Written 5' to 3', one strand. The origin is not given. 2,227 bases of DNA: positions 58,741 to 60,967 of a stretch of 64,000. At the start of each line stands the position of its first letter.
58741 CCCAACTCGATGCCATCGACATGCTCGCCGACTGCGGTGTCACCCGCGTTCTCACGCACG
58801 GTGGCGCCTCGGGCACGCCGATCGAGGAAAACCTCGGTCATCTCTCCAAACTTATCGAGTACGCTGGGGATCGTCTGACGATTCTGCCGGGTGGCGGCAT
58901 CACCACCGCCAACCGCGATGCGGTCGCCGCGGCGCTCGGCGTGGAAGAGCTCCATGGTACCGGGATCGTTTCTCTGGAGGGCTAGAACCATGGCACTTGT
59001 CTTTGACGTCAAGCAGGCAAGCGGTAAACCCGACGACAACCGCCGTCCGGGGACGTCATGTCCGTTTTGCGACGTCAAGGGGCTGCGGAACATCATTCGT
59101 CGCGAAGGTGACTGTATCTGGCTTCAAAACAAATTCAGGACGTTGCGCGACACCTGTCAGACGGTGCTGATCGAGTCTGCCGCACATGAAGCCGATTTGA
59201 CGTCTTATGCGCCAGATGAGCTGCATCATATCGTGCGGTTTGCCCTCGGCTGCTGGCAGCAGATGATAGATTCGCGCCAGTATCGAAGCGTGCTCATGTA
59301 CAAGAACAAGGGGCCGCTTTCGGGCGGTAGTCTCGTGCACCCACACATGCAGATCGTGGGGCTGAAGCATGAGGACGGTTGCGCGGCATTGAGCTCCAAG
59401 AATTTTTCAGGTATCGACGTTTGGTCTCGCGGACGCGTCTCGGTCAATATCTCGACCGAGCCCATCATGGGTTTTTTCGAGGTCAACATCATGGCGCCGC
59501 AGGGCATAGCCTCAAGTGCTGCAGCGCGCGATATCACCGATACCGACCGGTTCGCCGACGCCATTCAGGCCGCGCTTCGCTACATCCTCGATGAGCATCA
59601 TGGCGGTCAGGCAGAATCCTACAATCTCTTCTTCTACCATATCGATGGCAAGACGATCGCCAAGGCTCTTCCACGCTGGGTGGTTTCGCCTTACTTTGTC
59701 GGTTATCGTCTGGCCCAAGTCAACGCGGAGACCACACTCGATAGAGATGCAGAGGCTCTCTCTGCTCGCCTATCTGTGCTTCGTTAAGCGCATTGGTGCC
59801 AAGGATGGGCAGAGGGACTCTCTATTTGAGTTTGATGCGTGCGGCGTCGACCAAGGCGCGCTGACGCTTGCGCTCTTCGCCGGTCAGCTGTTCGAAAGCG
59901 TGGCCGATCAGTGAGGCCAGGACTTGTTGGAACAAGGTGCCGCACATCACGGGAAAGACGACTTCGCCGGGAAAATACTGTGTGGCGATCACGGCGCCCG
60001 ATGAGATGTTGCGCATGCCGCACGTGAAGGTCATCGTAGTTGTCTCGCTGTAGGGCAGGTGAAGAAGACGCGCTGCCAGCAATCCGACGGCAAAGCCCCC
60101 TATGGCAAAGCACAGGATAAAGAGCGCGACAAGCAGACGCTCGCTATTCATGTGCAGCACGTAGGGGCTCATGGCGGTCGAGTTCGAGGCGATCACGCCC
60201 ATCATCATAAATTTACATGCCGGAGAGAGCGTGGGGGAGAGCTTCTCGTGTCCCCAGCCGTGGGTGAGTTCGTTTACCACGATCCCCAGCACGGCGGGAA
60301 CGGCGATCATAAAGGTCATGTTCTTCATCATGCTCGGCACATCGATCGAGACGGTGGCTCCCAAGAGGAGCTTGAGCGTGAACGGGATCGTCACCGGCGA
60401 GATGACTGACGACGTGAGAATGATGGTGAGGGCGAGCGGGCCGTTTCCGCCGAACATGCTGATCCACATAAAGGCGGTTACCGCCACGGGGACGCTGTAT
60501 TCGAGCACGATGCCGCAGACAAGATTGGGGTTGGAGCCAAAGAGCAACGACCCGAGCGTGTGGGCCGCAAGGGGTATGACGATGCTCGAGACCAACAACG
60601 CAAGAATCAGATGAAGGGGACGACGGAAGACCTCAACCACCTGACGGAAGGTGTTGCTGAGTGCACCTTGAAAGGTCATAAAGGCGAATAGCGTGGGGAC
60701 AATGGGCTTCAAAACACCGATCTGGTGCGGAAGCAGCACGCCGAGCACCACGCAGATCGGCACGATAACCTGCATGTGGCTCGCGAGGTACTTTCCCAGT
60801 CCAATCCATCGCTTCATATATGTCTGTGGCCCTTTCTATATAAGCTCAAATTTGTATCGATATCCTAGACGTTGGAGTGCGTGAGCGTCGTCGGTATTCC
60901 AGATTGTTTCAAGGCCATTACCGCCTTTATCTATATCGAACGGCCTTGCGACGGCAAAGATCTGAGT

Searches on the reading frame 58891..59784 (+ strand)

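Call 68: search_protein_families(library=pfam, proteins=[window:58891-59784:+], max_evalue=0.00001)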
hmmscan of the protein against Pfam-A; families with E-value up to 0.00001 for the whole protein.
window:58891-59784:+ (298 aa): 2 families
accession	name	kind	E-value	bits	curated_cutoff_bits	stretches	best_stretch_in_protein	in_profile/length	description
PF16285.10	DUF4931_N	-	1.4e-39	135.5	24.1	1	43-159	6-122/124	Domain of unknown function (DUF4931) N-terminal domain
PF20956.2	DUF4931_C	-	7.5e-27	94.1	28.6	1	167-280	4-106/119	Domain of unknown function (DUF4931) C-terminal domain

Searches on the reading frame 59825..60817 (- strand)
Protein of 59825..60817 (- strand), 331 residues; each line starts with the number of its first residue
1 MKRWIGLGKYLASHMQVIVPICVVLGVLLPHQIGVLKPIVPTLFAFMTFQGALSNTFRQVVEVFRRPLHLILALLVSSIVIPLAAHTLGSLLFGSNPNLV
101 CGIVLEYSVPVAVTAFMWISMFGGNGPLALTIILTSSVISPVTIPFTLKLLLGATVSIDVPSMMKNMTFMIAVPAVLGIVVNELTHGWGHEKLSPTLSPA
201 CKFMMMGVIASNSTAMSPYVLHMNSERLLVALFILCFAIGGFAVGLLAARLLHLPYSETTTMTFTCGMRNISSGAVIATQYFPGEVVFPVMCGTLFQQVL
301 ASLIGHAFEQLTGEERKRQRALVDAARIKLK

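Call 68: search_protein_families(library=pfam, proteins=[window:59825-60817:-], max_evalue=0.00001)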
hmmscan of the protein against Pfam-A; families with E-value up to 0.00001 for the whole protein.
window:59825-60817:- (331 aa): 1 family
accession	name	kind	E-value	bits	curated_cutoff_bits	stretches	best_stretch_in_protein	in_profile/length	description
PF01758.21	SBF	-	2.6e-15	57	24.3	1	44-210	4-178/191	Sodium Bile acid symporter family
